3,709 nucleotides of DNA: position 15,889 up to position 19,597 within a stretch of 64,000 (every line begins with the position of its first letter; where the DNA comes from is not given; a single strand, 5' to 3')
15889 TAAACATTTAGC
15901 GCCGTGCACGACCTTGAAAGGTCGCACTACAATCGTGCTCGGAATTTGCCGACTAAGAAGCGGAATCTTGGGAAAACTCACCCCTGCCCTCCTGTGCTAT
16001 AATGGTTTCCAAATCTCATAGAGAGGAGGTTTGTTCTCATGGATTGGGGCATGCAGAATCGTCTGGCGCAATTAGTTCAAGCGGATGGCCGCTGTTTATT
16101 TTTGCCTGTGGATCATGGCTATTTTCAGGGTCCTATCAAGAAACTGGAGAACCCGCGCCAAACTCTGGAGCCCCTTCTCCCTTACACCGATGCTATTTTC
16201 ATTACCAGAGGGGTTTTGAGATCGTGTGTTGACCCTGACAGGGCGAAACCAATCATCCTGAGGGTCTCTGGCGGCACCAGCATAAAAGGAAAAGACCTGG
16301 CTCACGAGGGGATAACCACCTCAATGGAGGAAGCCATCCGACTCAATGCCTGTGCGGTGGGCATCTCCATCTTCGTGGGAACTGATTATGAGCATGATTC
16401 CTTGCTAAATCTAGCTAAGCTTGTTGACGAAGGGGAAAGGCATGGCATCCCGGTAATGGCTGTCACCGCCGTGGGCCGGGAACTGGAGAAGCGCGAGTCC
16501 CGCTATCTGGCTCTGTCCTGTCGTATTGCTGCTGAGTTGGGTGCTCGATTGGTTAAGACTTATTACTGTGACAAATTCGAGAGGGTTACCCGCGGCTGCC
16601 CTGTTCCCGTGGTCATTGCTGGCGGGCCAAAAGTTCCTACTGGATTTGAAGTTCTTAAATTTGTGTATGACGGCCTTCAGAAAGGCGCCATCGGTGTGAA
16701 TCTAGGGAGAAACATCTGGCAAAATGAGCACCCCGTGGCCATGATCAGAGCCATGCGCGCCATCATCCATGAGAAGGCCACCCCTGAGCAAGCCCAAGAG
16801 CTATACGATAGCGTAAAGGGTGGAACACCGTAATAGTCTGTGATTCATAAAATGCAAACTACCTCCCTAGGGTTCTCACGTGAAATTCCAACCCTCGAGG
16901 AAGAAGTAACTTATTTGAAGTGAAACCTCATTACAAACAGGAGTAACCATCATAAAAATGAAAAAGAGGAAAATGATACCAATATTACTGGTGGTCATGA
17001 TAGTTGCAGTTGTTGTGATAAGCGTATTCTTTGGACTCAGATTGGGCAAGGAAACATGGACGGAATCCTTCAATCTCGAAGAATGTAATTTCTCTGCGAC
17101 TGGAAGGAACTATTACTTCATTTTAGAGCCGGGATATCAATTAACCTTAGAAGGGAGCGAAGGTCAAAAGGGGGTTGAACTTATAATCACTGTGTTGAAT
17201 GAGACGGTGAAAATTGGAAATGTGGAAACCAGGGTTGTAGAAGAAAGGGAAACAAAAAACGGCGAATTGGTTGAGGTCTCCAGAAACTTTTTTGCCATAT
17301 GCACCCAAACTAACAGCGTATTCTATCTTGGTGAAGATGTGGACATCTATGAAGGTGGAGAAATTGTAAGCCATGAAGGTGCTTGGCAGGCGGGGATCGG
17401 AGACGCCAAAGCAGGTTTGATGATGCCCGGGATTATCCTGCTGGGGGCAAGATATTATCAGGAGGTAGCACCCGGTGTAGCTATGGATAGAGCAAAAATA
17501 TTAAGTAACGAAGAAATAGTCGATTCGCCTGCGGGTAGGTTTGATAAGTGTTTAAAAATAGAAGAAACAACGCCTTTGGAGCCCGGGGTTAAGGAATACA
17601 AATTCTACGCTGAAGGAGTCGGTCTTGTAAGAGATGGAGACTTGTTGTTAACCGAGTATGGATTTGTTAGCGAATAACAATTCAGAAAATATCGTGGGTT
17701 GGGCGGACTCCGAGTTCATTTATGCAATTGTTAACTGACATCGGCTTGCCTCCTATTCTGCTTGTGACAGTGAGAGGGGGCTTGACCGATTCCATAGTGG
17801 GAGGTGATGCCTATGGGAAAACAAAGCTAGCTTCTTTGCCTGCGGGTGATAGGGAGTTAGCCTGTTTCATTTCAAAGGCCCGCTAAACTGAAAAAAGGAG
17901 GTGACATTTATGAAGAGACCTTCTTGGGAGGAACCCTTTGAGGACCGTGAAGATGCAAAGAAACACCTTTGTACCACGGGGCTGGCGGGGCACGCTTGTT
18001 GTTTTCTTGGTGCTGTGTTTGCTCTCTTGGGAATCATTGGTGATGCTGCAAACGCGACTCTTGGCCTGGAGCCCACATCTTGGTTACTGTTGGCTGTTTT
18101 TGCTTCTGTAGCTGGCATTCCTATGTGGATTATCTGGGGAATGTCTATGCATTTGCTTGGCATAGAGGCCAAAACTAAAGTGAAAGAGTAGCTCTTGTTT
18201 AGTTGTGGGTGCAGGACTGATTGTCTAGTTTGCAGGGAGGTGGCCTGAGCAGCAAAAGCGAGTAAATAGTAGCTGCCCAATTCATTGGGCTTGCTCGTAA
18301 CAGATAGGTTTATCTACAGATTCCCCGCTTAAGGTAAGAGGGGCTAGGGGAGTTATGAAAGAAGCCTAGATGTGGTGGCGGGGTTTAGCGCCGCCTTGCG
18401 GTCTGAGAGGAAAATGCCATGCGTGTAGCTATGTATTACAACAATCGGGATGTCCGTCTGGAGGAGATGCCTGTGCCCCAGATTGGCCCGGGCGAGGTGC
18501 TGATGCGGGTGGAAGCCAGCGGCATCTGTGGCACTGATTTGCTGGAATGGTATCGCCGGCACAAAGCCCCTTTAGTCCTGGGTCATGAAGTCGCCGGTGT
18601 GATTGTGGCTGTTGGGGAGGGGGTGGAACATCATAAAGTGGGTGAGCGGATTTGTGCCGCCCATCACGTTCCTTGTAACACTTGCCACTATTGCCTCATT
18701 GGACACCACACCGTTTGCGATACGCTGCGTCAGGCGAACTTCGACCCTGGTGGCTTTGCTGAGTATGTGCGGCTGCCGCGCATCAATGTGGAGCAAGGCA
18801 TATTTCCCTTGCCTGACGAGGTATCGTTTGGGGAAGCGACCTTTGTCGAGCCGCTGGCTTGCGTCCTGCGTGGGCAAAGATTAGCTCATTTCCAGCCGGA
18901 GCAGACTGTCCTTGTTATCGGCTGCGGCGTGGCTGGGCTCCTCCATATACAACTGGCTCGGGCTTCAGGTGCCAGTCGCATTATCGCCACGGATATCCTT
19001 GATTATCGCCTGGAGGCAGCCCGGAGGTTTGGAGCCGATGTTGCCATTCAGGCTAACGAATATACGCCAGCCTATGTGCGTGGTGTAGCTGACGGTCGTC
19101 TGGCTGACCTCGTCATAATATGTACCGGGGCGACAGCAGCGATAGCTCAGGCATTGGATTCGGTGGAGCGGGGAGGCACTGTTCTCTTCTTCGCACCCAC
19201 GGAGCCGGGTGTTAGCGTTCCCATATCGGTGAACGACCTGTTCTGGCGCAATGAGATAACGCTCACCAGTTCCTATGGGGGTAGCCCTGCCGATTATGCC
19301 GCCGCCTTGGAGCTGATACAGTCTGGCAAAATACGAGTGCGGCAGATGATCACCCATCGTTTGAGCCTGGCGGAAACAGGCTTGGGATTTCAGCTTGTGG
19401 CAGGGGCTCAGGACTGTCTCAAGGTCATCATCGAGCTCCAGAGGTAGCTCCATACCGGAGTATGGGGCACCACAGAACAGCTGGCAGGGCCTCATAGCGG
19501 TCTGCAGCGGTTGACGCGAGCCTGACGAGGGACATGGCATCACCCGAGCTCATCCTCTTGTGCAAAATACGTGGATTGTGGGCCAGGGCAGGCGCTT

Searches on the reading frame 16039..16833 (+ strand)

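Call 72: search_protein_families(library=pfam, proteins=[window:16039-16833:+], max_evalue=0.00001)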
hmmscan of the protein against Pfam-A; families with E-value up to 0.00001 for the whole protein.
window:16039-16833:+ (264 aa): 1 family
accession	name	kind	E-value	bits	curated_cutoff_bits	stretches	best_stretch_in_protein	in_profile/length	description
PF01791.15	DeoC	-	8.1e-23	81.7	23.8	1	20-228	2-228/229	DeoC/LacD family aldolase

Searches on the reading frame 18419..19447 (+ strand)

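Call 72: search_protein_families(library=pfam, proteins=[window:18419-19447:+], max_evalue=0.00001)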
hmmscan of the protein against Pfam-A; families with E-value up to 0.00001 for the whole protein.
window:18419-19447:+ (342 aa): 3 families
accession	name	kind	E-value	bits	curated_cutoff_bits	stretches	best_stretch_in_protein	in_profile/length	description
PF08240.17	ADH_N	-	1.2e-26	93.4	23.5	1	23-123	1-98/104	Alcohol dehydrogenase GroES-like domain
PF00107.32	ADH_zinc_N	-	2.2e-24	86.3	31.8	1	173-301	3-128/129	Zinc-binding dehydrogenase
PF16912.11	Glu_dehyd_C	-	6.4e-08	32.8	34.9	1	151-339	22-210/211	Glucose dehydrogenase C-terminus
